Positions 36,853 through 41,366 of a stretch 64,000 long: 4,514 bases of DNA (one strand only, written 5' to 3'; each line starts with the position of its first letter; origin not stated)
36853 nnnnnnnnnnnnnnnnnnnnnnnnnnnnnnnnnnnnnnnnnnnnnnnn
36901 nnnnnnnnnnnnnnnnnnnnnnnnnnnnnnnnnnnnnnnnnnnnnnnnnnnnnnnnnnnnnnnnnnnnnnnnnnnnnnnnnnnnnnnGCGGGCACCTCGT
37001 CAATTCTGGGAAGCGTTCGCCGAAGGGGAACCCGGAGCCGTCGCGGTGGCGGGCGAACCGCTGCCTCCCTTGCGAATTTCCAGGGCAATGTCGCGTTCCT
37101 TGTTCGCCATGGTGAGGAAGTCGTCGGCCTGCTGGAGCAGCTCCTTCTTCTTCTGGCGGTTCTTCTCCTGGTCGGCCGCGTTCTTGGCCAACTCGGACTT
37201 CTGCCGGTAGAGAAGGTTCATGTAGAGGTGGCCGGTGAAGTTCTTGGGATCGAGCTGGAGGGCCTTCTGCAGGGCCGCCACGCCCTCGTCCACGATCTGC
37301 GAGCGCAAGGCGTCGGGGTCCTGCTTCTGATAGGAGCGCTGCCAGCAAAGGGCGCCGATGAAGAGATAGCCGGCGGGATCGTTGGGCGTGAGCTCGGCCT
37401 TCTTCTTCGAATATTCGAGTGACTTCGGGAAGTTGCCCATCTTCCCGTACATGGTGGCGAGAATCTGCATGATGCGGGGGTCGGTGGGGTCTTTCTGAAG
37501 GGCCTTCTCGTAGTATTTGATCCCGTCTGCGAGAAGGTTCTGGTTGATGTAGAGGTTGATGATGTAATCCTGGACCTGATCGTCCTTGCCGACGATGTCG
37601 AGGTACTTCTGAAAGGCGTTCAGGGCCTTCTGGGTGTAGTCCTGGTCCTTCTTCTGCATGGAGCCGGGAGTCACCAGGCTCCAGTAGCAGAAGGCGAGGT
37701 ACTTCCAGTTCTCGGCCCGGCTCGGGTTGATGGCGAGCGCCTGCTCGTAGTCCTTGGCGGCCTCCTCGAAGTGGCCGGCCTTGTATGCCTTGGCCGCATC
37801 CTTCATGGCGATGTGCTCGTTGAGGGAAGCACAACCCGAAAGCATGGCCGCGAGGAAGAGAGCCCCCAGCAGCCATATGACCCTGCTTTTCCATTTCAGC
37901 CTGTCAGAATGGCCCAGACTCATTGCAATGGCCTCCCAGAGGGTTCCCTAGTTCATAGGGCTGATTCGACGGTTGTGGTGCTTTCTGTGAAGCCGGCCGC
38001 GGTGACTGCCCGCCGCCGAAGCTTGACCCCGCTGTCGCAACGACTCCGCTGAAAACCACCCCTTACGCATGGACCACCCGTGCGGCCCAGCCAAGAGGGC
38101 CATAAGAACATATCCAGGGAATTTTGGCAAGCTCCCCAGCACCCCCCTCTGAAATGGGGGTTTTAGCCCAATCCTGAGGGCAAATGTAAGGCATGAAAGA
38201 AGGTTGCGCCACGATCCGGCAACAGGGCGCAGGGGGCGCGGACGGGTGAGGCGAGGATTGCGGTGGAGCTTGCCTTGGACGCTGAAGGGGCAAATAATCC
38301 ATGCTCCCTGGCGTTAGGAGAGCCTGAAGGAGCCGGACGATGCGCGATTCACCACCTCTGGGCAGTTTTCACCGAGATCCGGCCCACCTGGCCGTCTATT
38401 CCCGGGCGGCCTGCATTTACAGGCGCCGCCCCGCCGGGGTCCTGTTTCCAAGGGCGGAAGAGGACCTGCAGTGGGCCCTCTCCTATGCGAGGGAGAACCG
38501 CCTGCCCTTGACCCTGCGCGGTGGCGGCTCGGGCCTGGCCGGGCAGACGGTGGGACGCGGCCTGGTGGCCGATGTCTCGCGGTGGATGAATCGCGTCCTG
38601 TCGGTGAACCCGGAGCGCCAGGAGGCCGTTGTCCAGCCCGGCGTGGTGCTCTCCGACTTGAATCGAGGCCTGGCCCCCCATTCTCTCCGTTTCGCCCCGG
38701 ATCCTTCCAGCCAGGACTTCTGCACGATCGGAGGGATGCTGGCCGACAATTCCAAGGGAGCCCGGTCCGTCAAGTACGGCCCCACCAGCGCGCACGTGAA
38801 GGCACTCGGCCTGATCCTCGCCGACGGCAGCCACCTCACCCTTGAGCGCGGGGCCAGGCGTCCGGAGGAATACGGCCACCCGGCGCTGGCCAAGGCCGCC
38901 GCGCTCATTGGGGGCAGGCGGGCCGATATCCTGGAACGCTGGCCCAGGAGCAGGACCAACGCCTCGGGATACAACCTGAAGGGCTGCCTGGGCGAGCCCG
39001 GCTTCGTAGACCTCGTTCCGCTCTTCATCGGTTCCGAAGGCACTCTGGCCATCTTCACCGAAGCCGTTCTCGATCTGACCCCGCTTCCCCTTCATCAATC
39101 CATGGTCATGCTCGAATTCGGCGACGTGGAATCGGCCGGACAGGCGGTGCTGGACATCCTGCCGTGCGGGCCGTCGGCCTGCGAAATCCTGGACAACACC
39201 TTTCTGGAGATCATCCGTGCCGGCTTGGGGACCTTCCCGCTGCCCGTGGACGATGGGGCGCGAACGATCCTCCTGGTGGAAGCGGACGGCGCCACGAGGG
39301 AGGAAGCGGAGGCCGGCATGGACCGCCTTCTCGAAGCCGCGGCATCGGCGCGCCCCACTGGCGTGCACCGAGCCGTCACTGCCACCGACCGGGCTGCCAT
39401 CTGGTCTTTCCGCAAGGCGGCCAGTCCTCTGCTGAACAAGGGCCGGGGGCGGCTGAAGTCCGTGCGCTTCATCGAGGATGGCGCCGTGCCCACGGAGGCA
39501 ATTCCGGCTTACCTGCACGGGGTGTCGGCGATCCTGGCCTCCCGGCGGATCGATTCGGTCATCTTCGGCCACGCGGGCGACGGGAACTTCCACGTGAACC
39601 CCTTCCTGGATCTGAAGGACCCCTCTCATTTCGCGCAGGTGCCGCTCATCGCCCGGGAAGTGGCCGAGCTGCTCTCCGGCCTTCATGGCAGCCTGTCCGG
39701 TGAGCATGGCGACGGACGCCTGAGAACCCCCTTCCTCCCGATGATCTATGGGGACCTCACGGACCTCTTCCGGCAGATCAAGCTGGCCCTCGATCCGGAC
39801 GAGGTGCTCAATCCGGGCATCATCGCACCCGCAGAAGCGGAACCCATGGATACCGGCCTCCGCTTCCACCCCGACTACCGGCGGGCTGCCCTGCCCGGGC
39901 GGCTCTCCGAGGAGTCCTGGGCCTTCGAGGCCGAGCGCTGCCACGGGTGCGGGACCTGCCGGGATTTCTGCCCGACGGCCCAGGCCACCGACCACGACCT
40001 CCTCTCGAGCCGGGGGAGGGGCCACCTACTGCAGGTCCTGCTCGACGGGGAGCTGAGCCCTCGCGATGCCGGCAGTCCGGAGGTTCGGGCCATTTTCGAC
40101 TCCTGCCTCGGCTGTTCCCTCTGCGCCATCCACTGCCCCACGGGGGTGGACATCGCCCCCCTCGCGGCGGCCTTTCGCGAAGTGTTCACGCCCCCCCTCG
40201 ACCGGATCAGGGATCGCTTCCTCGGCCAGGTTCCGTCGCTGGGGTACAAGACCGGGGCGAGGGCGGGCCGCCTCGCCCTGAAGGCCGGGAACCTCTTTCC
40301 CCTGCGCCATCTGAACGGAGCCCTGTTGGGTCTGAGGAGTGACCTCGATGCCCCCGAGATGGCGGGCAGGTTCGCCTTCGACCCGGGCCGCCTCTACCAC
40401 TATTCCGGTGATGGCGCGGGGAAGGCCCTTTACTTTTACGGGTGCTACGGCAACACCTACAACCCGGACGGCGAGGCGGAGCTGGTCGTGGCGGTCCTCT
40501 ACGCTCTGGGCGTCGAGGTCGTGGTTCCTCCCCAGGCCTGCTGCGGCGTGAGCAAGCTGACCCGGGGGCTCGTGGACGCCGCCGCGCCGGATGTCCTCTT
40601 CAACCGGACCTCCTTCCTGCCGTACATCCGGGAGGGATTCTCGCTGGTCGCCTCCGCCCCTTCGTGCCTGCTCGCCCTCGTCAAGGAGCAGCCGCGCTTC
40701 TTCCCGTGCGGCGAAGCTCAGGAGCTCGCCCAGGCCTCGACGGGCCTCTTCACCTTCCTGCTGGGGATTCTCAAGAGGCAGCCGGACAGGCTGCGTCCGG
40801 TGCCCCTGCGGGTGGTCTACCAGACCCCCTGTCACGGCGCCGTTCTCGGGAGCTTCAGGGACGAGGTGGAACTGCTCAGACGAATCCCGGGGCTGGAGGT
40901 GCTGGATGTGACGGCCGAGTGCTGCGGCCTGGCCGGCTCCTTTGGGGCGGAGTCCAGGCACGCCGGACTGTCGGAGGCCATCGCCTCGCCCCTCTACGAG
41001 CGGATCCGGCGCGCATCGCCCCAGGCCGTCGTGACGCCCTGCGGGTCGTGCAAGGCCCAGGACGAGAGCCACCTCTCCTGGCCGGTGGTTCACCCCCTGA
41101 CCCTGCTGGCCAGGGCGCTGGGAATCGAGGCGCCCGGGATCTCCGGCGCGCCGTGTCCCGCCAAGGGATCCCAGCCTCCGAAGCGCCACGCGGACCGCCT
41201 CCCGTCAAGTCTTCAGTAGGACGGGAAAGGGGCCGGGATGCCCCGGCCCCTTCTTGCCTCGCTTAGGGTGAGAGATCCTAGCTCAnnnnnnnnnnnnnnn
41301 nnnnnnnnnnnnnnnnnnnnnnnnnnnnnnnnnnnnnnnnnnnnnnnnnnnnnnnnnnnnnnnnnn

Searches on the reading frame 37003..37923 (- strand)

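Call 26: search_protein_families(library=pfam, proteins=[window:37003-37923:-], max_evalue=0.00001)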
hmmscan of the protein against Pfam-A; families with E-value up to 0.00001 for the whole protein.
window:37003-37923:- (307 aa): 11 families
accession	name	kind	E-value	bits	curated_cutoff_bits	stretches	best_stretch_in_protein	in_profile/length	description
PF07719.23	TPR_2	-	4.9e-13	48.5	27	0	46-68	11-33/34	Tetratricopeptide repeat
PF13414.12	TPR_11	-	1.3e-12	47.7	26.8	0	47-82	5-40/42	TPR repeat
PF13428.12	TPR_14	-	1.3e-12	47.5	23.5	0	117-157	3-43/44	Tetratricopeptide repeat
PF14559.12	TPR_19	-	3.2e-12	47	25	0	47-81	2-36/68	Tetratricopeptide repeat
PF00515.34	TPR_1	-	4.2e-12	45.8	27.8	0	46-68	11-33/34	Tetratricopeptide repeat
PF13431.12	TPR_17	-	9.1e-11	41.6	24.4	0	137-169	1-33/34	Tetratricopeptide repeat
PF13432.12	TPR_16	-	1.5e-07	32.2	32.7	0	46-82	7-43/65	Tetratricopeptide repeat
PF13181.12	TPR_8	-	1.6e-07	31.4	25.7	0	49-68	14-33/34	Tetratricopeptide repeat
PF13371.12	TPR_9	-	2.4e-07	31.1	35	0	47-70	40-63/73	Tetratricopeptide repeat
PF13429.12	TPR_15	-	1.9e-06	28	26.2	0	96-184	161-249/280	Tetratricopeptide repeat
PF13424.12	TPR_12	-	8.9e-06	26.3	30.1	0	28-66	36-75/77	Tetratricopeptide repeat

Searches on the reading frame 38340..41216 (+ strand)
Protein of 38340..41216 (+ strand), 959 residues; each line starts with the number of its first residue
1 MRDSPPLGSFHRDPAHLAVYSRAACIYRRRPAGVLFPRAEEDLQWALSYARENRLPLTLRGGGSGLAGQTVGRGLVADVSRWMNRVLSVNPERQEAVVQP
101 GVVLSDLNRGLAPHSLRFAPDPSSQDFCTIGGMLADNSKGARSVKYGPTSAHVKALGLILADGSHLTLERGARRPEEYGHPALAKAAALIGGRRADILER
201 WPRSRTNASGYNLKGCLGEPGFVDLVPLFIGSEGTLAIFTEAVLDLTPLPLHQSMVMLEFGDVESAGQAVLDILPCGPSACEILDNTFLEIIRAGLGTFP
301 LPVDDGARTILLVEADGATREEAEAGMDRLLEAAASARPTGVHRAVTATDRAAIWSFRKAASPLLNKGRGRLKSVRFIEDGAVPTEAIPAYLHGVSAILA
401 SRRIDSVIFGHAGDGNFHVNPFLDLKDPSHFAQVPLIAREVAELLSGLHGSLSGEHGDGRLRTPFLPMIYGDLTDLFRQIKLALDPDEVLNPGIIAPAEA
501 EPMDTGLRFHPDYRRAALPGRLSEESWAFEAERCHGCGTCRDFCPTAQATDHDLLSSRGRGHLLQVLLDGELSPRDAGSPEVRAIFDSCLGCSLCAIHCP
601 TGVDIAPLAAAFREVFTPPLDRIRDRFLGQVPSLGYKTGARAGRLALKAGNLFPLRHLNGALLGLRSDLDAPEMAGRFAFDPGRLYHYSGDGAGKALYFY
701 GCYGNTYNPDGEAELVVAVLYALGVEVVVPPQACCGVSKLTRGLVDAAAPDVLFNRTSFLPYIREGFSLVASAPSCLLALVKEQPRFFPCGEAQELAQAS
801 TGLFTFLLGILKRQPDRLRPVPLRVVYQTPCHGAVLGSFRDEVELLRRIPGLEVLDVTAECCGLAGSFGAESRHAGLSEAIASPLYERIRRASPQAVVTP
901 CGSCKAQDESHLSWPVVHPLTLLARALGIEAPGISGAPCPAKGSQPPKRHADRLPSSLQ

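Call 26: search_protein_families(library=pfam, proteins=[window:38340-41216:+], max_evalue=0.00001)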
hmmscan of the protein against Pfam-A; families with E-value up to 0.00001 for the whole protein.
window:38340-41216:+ (959 aa): 8 families
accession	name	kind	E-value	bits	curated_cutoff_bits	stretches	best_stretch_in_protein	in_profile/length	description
PF02913.24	FAD-oxidase_C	-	4.7e-50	171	21.2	1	250-493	2-246/248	FAD linked oxidases, C-terminal domain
PF01565.28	FAD_binding_4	-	9.7e-37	126.2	26.4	1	31-168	1-138/139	FAD binding domain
PF02754.22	CCG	-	1e-15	58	20.6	1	825-907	1-83/85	Cysteine-rich domain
PF13183.11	Fer4_8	-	8.7e-10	39.4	27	1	530-603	1-68/68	4Fe-4S dicluster domain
PF00037.32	Fer4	-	8.1e-08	32.2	21.1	0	531-546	5-20/24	4Fe-4S binding domain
PF12838.12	Fer4_7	-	5.4e-07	30.4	27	0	533-603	1-52/52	4Fe-4S dicluster domain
PF13534.11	Fer4_17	-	1.9e-06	28.8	22.2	0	533-604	1-61/61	4Fe-4S dicluster domain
PF14697.11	Fer4_21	-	5.3e-06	26.9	35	0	525-548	32-55/59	4Fe-4S dicluster domain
